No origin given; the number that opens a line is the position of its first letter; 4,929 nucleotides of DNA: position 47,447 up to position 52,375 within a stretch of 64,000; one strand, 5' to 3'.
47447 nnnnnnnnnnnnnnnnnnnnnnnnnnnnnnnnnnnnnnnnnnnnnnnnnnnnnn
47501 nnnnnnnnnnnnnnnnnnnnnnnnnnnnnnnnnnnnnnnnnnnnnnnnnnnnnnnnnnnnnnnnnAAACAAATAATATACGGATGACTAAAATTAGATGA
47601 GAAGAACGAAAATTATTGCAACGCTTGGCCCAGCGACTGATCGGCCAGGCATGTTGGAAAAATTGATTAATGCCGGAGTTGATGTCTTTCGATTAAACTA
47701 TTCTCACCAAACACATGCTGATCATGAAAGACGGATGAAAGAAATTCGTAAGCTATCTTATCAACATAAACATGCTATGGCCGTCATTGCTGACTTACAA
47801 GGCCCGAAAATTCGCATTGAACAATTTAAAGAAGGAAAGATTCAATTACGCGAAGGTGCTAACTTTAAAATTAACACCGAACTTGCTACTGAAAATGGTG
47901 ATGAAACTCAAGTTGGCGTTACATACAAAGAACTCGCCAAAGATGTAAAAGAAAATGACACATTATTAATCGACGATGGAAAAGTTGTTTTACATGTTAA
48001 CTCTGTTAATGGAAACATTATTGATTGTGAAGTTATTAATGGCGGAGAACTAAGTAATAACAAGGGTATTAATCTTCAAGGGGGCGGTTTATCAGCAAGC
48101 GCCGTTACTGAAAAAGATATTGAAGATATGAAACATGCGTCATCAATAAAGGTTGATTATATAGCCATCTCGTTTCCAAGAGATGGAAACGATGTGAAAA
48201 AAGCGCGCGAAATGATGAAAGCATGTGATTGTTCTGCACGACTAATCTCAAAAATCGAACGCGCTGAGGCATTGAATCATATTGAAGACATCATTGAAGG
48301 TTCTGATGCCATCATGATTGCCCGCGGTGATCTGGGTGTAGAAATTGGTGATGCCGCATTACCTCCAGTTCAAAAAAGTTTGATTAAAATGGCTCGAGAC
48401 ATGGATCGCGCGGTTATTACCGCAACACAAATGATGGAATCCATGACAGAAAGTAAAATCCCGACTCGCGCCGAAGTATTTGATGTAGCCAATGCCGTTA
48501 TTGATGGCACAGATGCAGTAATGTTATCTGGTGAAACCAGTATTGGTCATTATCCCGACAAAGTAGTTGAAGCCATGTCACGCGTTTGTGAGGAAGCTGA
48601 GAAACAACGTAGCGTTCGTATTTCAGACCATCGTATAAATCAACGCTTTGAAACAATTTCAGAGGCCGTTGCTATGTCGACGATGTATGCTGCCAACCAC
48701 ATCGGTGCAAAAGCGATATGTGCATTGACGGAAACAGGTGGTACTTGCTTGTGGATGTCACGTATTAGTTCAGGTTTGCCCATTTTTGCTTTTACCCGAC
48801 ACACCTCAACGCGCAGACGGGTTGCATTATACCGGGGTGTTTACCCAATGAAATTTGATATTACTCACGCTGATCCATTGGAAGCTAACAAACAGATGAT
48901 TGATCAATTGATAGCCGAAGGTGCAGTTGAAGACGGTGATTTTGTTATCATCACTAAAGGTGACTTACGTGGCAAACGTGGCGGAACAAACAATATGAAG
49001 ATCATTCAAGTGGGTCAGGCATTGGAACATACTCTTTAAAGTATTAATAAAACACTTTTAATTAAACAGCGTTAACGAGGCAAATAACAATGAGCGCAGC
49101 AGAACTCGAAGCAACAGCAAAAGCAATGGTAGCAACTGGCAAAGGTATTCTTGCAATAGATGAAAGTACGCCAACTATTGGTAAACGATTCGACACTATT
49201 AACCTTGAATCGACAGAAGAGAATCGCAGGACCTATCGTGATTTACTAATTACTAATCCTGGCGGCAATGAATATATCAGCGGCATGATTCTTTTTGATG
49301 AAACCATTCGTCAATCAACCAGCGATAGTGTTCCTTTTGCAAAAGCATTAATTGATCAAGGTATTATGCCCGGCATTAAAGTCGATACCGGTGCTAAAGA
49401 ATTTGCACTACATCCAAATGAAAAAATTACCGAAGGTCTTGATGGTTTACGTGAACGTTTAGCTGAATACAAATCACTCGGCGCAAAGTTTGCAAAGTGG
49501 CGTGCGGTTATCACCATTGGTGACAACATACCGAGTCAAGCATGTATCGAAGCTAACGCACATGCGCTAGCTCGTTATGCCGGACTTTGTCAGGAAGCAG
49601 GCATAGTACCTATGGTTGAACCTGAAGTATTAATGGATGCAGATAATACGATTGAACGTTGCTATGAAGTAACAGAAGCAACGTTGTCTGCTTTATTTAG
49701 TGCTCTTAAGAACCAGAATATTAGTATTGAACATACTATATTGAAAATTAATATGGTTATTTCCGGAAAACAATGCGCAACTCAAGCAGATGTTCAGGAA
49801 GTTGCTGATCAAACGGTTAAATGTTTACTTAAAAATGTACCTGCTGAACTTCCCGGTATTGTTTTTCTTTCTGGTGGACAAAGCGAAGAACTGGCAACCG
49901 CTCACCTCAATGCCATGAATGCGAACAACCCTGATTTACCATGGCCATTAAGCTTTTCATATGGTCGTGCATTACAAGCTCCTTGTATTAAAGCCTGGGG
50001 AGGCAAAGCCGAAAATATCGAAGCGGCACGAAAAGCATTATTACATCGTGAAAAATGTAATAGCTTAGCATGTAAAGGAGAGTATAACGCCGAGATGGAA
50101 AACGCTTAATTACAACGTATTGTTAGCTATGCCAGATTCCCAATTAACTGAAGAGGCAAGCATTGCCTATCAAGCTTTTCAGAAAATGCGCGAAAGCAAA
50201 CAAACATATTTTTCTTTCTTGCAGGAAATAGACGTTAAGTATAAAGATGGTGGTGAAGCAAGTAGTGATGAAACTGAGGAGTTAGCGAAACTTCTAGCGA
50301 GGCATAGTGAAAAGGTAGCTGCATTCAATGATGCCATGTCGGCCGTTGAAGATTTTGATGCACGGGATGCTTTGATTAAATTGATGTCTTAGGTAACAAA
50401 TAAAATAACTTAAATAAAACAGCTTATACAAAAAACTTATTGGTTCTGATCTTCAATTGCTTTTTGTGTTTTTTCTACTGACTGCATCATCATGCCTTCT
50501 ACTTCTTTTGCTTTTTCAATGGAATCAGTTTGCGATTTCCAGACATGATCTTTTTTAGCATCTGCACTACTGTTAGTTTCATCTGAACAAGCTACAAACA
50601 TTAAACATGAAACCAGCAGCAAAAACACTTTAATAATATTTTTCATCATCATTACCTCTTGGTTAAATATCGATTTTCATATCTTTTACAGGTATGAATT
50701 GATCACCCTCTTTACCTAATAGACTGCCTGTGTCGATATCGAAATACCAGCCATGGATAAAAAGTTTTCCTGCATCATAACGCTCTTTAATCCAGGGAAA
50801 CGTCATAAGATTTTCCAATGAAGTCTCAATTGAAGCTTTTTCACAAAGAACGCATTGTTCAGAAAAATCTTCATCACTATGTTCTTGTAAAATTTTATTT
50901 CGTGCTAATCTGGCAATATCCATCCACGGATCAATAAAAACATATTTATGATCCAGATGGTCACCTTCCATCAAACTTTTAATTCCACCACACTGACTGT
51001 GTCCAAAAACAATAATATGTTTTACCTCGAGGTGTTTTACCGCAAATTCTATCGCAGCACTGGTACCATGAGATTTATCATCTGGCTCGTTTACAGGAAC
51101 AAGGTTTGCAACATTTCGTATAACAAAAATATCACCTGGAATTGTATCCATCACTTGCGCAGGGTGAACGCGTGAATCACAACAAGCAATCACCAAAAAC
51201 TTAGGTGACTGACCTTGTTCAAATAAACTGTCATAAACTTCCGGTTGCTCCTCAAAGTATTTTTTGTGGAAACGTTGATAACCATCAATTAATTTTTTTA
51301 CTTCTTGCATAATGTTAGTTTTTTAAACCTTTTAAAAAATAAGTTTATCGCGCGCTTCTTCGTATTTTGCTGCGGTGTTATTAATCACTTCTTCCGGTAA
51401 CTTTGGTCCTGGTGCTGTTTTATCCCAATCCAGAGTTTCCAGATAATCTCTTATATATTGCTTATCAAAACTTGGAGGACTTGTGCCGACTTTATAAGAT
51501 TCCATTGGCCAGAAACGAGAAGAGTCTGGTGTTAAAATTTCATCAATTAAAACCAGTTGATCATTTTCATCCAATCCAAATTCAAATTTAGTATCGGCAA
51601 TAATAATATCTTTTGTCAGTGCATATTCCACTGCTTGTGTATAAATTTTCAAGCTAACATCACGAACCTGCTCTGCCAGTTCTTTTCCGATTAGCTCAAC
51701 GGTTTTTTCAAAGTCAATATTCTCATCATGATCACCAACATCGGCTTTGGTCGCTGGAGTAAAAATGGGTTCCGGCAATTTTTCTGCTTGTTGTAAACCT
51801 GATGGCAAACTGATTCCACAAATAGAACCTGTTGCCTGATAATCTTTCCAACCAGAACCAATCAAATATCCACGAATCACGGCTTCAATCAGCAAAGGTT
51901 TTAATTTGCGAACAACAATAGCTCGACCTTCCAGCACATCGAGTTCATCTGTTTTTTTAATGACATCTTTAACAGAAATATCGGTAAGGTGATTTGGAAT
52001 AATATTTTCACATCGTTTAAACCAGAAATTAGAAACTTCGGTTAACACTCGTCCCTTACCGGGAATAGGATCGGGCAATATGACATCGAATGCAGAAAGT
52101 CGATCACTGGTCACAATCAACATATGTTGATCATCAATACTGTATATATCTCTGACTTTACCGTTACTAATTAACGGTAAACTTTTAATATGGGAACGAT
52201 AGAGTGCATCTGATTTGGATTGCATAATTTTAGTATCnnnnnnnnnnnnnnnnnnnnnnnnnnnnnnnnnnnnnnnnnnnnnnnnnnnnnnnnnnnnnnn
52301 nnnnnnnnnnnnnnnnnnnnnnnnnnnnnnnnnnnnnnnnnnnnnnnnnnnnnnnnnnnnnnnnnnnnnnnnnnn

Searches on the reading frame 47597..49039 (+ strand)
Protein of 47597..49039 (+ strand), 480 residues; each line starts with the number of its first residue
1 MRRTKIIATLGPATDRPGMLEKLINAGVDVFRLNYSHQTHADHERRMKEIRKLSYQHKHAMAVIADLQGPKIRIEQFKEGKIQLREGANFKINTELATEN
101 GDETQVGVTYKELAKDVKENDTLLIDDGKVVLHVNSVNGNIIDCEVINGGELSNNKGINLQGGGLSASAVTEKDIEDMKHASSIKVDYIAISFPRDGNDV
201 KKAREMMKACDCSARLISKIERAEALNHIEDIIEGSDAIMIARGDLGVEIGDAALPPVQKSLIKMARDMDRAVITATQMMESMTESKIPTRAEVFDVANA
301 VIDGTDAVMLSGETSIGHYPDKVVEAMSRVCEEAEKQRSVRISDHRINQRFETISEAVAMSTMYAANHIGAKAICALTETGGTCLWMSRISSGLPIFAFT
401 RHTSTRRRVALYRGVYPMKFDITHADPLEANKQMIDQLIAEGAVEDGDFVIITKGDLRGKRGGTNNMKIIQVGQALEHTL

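Call 40: search_protein_families(library=pfam, proteins=[window:47597-49039:+], max_evalue=0.00001)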
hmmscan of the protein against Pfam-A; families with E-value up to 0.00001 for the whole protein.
window:47597-49039:+ (480 aa): 2 families
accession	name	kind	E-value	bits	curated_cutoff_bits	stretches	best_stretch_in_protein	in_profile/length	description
PF00224.27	PK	-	3.7e-111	371.8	30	1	1-323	1-327/328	Pyruvate kinase, barrel domain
PF02887.21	PK_C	-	8.7e-33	113.3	28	1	356-470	1-114/114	Pyruvate kinase, alpha/beta domain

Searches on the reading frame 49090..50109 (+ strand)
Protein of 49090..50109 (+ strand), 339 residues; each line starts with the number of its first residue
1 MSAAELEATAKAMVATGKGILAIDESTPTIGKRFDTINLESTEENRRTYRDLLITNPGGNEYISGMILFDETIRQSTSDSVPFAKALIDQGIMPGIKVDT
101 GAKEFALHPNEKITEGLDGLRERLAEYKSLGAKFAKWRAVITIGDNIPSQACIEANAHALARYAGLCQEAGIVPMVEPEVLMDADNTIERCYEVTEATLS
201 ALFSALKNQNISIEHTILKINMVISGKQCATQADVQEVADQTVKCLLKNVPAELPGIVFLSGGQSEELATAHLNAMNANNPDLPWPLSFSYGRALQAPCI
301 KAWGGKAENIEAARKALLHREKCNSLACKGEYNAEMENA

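Call 40: search_protein_families(library=pfam, proteins=[window:49090-50109:+], max_evalue=0.00001)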
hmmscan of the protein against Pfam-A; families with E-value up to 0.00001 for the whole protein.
window:49090-50109:+ (339 aa): 1 family
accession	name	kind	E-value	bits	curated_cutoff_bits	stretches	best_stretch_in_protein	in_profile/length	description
PF00274.25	Glycolytic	-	5.1e-136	453.5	22.2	1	5-337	1-334/349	Fructose-bisphosphate aldolase class-I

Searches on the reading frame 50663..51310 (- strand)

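Call 57: search_protein_families(library=pfam, proteins=[window:50663-51310:-], max_evalue=0.00001)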
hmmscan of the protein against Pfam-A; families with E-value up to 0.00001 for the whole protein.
window:50663-51310:- (215 aa): 1 family
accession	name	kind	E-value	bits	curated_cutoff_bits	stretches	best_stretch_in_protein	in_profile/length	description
PF00484.24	Pro_CA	-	1.1e-49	169.1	25.7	1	39-196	2-155/156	Carbonic anhydrase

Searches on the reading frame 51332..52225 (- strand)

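Call 57: search_protein_families(library=pfam, proteins=[window:51332-52225:-], max_evalue=0.00001)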
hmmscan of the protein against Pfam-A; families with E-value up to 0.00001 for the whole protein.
window:51332-52225:- (297 aa): 1 family
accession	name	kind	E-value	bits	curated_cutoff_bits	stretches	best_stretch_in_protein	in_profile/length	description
PF01259.24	SAICAR_synt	-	3.2e-77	259.9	20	1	19-271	2-230/233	SAICAR synthetase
